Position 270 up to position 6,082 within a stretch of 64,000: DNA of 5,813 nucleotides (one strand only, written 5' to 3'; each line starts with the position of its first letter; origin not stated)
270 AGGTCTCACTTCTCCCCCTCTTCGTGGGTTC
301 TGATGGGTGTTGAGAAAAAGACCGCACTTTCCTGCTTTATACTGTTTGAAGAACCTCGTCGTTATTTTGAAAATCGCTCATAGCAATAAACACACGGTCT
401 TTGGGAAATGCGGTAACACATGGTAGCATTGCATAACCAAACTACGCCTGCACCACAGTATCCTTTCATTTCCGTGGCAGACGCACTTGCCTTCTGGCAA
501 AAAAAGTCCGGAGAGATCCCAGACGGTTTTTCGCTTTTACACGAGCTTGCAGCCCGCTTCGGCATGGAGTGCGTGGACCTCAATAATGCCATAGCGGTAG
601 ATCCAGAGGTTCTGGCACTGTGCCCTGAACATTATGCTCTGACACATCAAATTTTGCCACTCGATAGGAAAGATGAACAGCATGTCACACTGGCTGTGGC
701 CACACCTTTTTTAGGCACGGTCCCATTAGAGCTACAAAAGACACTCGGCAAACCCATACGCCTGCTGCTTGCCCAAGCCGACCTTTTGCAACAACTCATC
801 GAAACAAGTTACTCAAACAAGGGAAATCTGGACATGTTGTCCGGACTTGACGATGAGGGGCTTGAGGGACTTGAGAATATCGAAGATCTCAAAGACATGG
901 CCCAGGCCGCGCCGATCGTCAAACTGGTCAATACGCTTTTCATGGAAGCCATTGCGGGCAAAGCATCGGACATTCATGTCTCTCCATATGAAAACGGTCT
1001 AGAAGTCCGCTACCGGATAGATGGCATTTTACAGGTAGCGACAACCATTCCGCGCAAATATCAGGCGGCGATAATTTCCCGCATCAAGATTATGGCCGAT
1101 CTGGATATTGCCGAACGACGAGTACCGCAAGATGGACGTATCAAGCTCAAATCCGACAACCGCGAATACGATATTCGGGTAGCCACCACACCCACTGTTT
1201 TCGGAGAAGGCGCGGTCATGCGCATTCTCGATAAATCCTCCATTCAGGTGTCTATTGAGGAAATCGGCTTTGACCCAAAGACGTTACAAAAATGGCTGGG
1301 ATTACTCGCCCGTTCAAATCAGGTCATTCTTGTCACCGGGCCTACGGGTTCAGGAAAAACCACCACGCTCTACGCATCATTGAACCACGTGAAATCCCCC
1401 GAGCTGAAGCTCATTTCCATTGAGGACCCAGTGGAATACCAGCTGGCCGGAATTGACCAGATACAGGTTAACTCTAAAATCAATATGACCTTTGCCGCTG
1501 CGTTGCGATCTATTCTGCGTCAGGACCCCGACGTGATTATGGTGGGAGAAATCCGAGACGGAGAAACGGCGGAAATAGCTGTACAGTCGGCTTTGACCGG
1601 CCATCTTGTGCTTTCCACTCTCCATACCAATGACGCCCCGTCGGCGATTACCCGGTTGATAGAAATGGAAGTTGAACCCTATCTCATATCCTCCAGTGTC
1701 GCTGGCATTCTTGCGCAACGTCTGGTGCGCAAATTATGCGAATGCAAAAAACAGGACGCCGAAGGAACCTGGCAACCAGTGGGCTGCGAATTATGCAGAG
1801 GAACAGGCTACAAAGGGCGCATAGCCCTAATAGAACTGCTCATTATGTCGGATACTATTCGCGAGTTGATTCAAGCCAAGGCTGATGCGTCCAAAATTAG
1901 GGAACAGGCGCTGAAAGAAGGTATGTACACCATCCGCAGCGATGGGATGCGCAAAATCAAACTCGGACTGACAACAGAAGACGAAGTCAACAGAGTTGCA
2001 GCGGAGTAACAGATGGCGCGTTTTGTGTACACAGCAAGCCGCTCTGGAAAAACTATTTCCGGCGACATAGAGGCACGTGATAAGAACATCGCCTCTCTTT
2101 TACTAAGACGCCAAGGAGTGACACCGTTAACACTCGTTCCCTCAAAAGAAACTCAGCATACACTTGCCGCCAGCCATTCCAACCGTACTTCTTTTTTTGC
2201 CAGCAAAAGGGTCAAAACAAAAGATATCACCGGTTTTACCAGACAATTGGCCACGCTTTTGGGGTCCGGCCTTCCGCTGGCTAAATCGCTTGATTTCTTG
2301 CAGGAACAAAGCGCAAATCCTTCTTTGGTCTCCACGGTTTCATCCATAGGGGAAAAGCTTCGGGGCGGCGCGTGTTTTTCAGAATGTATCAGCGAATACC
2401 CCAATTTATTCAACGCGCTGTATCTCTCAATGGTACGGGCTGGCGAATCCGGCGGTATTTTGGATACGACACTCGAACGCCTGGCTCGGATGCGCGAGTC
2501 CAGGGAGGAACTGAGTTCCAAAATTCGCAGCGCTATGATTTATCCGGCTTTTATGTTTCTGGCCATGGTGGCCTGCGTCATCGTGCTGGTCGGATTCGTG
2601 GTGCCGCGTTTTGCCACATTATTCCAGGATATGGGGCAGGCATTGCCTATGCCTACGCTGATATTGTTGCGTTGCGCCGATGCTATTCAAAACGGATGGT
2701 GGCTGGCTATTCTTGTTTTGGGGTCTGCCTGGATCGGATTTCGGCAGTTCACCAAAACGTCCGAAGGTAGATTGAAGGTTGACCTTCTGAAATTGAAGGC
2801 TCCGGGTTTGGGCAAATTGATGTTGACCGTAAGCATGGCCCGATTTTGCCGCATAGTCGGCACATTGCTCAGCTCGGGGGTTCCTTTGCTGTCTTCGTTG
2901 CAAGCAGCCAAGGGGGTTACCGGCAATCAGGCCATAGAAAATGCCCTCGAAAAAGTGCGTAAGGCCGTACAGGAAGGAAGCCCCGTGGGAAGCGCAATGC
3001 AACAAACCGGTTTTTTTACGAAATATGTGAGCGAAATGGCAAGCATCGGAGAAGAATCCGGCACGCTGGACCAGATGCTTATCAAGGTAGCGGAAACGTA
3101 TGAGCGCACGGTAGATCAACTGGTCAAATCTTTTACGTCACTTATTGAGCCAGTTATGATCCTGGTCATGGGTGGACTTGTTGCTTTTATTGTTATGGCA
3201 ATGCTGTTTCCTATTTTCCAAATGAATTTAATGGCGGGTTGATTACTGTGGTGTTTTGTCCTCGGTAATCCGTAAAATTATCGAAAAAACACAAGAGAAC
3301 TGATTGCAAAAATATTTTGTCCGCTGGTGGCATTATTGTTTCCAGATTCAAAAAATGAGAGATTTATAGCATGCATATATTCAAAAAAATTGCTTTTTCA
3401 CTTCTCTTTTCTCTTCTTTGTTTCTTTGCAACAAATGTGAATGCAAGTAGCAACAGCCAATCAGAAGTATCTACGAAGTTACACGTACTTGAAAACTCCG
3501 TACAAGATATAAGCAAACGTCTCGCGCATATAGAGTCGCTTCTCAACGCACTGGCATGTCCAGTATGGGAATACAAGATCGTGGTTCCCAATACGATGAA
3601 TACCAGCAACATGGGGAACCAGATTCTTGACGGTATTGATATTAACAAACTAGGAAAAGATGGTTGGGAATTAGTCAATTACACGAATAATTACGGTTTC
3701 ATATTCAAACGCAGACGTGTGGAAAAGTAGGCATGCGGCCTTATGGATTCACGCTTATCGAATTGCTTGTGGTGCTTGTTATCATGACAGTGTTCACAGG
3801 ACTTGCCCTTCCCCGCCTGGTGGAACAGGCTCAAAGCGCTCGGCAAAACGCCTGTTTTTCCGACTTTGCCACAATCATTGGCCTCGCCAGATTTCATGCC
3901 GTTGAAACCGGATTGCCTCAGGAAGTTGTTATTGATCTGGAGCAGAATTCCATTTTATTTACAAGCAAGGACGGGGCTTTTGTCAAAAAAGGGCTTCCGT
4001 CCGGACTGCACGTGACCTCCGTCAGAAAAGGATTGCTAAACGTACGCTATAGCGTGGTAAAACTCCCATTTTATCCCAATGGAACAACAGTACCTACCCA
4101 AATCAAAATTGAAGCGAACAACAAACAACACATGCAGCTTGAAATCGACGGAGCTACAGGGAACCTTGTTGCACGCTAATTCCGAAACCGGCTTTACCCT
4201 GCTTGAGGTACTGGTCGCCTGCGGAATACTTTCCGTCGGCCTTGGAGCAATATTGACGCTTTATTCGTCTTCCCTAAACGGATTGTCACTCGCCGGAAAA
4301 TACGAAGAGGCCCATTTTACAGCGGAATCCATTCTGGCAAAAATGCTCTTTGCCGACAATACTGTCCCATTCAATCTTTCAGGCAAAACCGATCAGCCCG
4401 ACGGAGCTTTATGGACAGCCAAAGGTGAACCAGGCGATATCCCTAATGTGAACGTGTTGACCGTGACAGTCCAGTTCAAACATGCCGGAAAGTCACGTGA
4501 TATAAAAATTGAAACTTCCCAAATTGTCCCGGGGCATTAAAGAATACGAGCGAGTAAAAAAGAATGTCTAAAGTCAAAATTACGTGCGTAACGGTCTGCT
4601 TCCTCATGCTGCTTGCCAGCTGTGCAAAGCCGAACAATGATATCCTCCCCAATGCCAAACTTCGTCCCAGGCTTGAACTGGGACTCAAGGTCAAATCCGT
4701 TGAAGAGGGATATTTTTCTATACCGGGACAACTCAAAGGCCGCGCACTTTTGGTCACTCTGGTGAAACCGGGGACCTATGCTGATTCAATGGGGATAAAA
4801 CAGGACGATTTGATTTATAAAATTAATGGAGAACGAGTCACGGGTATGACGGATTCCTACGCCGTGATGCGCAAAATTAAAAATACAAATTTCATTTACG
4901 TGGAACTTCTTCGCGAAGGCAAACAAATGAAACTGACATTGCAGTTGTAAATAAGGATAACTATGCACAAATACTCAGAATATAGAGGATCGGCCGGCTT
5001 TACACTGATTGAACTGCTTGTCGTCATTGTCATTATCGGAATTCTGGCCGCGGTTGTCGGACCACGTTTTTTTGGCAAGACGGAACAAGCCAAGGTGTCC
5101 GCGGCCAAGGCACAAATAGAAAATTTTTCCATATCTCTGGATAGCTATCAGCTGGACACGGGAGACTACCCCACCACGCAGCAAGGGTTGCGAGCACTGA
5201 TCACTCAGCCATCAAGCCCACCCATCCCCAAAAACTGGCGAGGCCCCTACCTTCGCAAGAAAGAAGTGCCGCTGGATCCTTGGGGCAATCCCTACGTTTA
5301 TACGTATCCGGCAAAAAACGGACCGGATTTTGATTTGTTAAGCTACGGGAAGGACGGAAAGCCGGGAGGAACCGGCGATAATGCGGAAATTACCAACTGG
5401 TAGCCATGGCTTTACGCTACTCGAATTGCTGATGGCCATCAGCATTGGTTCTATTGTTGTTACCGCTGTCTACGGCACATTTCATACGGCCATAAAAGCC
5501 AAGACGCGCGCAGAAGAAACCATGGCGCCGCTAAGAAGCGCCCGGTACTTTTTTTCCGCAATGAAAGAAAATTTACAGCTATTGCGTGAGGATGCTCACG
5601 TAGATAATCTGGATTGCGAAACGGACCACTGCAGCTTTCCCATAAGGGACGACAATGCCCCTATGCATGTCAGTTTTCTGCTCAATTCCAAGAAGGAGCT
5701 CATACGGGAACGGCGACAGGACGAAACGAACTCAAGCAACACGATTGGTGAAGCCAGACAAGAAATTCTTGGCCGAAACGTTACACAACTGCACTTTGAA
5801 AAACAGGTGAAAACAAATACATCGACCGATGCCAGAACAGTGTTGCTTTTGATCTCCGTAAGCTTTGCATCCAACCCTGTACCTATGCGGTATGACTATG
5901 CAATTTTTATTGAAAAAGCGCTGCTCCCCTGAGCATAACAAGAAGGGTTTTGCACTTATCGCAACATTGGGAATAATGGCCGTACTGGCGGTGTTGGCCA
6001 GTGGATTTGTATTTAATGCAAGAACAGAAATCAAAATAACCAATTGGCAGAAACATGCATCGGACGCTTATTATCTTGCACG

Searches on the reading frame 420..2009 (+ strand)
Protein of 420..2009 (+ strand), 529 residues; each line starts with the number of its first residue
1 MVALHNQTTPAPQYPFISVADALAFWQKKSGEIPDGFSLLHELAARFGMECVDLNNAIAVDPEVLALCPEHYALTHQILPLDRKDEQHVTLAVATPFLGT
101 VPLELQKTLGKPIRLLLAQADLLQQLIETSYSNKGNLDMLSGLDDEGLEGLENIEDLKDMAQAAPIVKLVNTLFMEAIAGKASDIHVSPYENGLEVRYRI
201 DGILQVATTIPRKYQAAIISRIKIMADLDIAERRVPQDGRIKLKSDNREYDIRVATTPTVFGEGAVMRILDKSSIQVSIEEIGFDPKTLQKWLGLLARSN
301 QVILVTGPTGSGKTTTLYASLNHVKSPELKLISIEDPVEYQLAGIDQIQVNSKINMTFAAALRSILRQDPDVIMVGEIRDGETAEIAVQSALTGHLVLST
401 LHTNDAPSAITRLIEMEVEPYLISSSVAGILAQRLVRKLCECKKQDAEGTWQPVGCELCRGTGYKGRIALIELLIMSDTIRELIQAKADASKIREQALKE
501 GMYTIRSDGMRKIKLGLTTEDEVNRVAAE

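Call 6: search_protein_families(library=pfam, proteins=[window:420-2009:+], max_evalue=0.01)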
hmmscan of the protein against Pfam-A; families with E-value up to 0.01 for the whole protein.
window:420-2009:+ (529 aa): 12 families
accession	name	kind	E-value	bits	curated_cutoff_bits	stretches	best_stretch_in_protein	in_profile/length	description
PF00437.27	T2SSE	-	7.2e-136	453.1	24.9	1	161-525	3-370/370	Type II/IV secretion system protein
PF05157.20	MshEN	-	2e-11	44.2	23.1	1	47-134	1-87/90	MshEN domain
PF12775.13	AAA_7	-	0.00065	19.7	25.8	1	289-333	22-66/181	P-loop containing dynein motor region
PF20720.3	nSTAND3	-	0.00077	19.6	27.2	1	298-339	15-56/155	Novel STAND NTPase 3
PF25199.1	nSTAND_NTPase5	-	0.0012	19.1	34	1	298-322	39-63/145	Novel STAND NTPase 5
PF01637.24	ATPase_2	-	0.0019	18.5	33.2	1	295-363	14-83/225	ATPase domain predominantly from Archaea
PF13604.12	AAA_30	-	0.0024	18.1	27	0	295-324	13-42/191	AAA domain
PF13191.12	AAA_16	-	0.0029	18.6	32.6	0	299-329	22-53/167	AAA ATPase domain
PF13401.12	AAA_22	-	0.0031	18.3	27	1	299-326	4-31/130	AAA domain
PF13173.12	AAA_14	-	0.0037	17.7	27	1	300-350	2-50/129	AAA domain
PF00448.28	SRP54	-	0.0083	16.2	22.7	0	301-355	2-56/196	SRP54-type protein, GTPase domain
PF13245.12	AAA_19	-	0.0084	16.7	25.1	0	298-326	9-37/134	AAA domain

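Call 35: search_protein_families(library=ncbifam, proteins=[window:420-2009:+], max_evalue=0.01)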
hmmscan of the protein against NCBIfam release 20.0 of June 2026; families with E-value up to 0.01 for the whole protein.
window:420-2009:+ (529 aa): 23 families
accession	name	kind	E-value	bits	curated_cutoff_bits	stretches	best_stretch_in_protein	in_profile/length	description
TIGR02533.1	type_II_gspE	equivalog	3.5e-170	566.8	630.25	1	69-526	5-485/486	type II secretion system ATPase GspE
TIGR02538.1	type_IV_pilB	equivalog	1.9e-160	535.2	675.65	1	39-528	46-563/564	type IV-A pilus assembly ATPase PilB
NF053534.1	T4PilAsmATPsTfpB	equivalog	5.6e-141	470.8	850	1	38-527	67-582/584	type IV pilus assembly ATPase TfpB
NF007755.0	PRK10436.1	equivalog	4.2e-125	418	617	1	84-527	24-459/465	type II secretion system protein GspE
NF041000.1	ATPase_ComGA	equivalog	3.2e-77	259.1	300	1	172-437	2-266/267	competence type IV pilus ATPase ComGA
TIGR01420.1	pilT_fam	subfamily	7.2e-52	176.7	319.1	1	171-523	3-334/343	PilT/PilU family type 4a pilus ATPase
TIGR02525.1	plasmid_TraJ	equivalog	1.8e-26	93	368.3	1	267-417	122-273/372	plasmid transfer ATPase TraJ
NF058587.1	archaellum_moto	equivalog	2.4e-19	69.5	550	1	288-414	263-394/527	archaellum flagellar ATPase motor FlaI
TIGR02524.1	dot_icm_DotB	equivalog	2.5e-19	69.7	463.3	1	274-415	102-258/358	Dot/Icm type IV secretion system ATPase DotB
TIGR02782.1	TrbB_P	equivalog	4.3e-18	65.7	304.55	1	297-416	133-255/303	P-type conjugative transfer ATPase TrbB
NF010469.0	PRK13894.1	subfamily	4e-17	62.6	508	1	297-414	146-265/320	conjugal transfer ATPase TrbB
TIGR02788.1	VirB11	equivalog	4.8e-16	58.7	249.95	1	287-418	131-267/308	P-type DNA transfer ATPase VirB11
NF010407.0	PRK13833.1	subfamily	1.8e-15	57.2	499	1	302-417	146-263/323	conjugal transfer protein TrbB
TIGR03819.1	heli_sec_ATPase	hypoth_equivalog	2.8e-12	46.5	373.15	1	280-413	158-297/340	TadA family conjugal transfer-associated ATPase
NF053672.1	bindosome_BasE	exception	6.2e-12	45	1000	1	292-414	262-389/512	bindosome assembly system ATPase subunit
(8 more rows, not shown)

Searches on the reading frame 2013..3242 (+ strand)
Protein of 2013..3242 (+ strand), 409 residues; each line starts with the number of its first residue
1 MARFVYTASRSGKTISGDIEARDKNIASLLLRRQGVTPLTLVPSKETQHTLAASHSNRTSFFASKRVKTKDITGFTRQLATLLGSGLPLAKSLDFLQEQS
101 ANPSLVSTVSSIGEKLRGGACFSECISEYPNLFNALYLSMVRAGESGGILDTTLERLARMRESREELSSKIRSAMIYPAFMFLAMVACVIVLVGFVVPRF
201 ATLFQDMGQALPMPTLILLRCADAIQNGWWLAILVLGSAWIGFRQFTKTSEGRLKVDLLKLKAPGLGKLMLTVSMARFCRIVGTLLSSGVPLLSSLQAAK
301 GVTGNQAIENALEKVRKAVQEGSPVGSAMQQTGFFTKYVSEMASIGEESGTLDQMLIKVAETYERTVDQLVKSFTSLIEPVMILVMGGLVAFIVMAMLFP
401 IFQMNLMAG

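Call 6: search_protein_families(library=pfam, proteins=[window:2013-3242:+], max_evalue=0.01)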
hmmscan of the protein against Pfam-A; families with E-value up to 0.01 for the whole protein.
window:2013-3242:+ (409 aa): 1 family
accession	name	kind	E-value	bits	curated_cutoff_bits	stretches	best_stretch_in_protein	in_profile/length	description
PF00482.28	T2SSF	-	4.5e-60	201.5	25.2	2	278-400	1-125/125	Type II secretion system (T2SS), protein F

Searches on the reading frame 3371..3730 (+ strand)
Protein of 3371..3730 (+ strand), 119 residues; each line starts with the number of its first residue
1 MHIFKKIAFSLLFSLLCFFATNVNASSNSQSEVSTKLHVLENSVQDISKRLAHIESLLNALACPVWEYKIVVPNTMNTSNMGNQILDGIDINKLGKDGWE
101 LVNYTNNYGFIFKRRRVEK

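Call 6: search_protein_families(library=pfam, proteins=[window:3371-3730:+], max_evalue=0.01)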
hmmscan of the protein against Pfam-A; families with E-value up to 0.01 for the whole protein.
window:3371-3730:+ (119 aa): 1 family
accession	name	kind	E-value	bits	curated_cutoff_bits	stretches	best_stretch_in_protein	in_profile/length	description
PF13783.11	DUF4177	-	1.4e-05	25.7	25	1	66-105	1-44/65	Domain of unknown function (DUF4177)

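Call 35: search_protein_families(library=ncbifam, proteins=[window:3371-3730:+], max_evalue=0.01)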
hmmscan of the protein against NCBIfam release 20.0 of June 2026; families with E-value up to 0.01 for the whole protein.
window:3371-3730:+ (119 aa): 1 family
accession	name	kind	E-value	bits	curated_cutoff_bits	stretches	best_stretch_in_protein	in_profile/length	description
NF053529.1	Sp36_fam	equivalog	1.2e-07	31.5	50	1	66-114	1-49/50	Sp36 family protein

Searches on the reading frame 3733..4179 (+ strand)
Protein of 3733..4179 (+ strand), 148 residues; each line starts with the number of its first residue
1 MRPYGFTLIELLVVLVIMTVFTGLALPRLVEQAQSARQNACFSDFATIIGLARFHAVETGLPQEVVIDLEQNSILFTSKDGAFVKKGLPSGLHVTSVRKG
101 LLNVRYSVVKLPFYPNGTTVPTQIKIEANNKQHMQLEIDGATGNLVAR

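Call 6: search_protein_families(library=pfam, proteins=[window:3733-4179:+], max_evalue=0.01)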
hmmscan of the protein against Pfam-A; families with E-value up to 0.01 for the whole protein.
window:3733-4179:+ (148 aa): 1 family
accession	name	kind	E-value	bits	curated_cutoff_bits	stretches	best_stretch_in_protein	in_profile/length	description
PF07963.17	N_methyl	-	5.1e-07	29.4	21.2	1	5-26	6-27/27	Prokaryotic N-terminal methylation motif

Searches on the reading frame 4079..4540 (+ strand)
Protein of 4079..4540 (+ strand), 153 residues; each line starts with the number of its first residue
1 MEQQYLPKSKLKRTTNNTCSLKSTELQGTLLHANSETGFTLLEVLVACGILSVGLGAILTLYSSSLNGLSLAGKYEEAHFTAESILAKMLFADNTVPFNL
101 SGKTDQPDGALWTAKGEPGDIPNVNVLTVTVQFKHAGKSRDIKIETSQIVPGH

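Call 6: search_protein_families(library=pfam, proteins=[window:4079-4540:+], max_evalue=0.01)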
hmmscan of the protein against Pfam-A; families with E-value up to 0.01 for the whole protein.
window:4079-4540:+ (153 aa): 1 family
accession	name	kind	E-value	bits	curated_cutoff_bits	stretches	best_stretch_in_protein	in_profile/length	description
PF07963.17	N_methyl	-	2.1e-06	27.5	21.2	1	35-59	3-27/27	Prokaryotic N-terminal methylation motif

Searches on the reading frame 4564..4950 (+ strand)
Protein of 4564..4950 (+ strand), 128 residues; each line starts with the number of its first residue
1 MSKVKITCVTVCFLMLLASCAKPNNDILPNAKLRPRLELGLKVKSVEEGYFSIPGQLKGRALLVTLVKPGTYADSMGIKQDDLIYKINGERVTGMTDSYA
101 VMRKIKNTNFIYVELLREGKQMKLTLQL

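Call 6: search_protein_families(library=pfam, proteins=[window:4564-4950:+], max_evalue=0.01)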
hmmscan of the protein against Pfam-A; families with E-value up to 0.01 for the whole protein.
window:4564-4950:+ (128 aa): 3 families
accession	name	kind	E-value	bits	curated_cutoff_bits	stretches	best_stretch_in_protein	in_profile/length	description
PF17820.7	PDZ_6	-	7.2e-08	32.5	27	1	64-99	2-37/54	PDZ domain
PF00595.29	PDZ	-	6.6e-07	30.1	23.2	1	38-102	11-67/81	PDZ domain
PF13180.12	PDZ_2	-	6.7e-07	29.9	27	1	39-128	3-80/80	PDZ domain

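Call 35: search_protein_families(library=ncbifam, proteins=[window:4564-4950:+], max_evalue=0.01)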
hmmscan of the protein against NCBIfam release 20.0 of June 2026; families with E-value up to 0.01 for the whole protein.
window:4564-4950:+ (128 aa): 20 families
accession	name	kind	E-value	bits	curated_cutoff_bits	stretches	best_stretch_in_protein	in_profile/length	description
TIGR02037.1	degP_htrA_DO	subfamily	1.2e-09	37.6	416.2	1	36-128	235-327/434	Do family serine endopeptidase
NF040960.1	MamE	equivalog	5.2e-09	35.2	800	1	55-126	462-533/659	magnetosome formation protease MamE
NF041515.1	GspC_delta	equivalog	7.6e-08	32.4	150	1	67-127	249-309/311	type II secretion system protein GspC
NF047968.1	SerProtHtrA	equivalog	9.6e-08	31.8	470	1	60-127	289-356/357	serine protease HtrA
NF041199.1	trx7_PDZ_seleno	equivalog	2.4e-07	30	300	1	63-128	206-272/390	Trx7/PDZ domain-containing (seleno)protein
TIGR02038.1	protease_degS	equivalog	1.8e-06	27.4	422.95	1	53-125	271-343/351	outer membrane-stress sensor serine endopeptidase DegS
NF008147.1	PRK10898.1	equivalog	3.4e-06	26.4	408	1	60-126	279-345/352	outer membrane-stress sensor serine endopeptidase DegS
NF041521.1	HhoA_HhoB_HtrA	equivalog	7.6e-05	22.1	450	1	60-127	263-330/335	HhoA/HhoB/HtrA family serine endopeptidase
NF007526.1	PRK10139.1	equivalog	0.00024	19.9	756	1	60-127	291-358/456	serine endoprotease DegQ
NF050055.1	SerProtHtrAMycob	equivalog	0.00034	19.7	800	1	63-126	433-496/502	serine protease HtrA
TIGR03900.1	prc_long_Delta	hypoth_equivalog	0.00073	17.6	660.95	1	56-126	147-218/973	MXAN_5808 family serine peptidase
NF008189.1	PRK10942.1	equivalog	0.0009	17.8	720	1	61-127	314-380/477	serine endoprotease DegP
TIGR00225.1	prc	subfamily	0.00096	18.3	218.6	1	61-127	63-130/335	C-terminal processing peptidase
TIGR01713.1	typeII_sec_gspC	equivalog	0.0019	17.8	101.6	1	65-127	196-258/259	type II secretion system protein GspC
NF040965.1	MamP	equivalog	0.0049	16.5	300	1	72-123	146-197/290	magnetosome magnetite formation protein MamP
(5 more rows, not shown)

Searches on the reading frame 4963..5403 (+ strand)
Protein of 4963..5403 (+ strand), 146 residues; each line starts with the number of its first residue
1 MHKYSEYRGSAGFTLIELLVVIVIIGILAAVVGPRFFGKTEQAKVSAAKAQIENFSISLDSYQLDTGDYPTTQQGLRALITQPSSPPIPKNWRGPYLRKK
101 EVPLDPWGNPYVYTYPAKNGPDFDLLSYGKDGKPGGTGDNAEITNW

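Call 6: search_protein_families(library=pfam, proteins=[window:4963-5403:+], max_evalue=0.01)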
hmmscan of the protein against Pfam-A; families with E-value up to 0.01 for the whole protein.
window:4963-5403:+ (146 aa): 2 families
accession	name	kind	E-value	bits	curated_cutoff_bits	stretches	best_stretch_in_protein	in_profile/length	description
PF08334.16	T2SSG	-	1.7e-41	141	21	1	36-146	2-108/108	Type II secretion system (T2SS), protein G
PF07963.17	N_methyl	-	6.4e-09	35.5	21.2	1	8-32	2-26/27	Prokaryotic N-terminal methylation motif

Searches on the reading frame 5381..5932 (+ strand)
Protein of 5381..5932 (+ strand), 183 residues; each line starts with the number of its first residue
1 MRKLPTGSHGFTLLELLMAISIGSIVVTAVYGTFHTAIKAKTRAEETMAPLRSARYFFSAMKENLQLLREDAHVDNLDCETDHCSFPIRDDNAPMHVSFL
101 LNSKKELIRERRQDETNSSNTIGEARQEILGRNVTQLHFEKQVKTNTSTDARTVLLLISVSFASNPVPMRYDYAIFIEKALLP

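Call 6: search_protein_families(library=pfam, proteins=[window:5381-5932:+], max_evalue=0.01)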
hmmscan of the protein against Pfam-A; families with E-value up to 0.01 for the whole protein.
window:5381-5932:+ (183 aa): 2 families
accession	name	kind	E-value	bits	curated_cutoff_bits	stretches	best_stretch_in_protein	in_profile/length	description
PF07963.17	N_methyl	-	2.8e-07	30.3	21.2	1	8-31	4-27/27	Prokaryotic N-terminal methylation motif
PF06612.16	DUF1146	-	0.0094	16.3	25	0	136-160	13-37/48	Protein of unknown function (DUF1146)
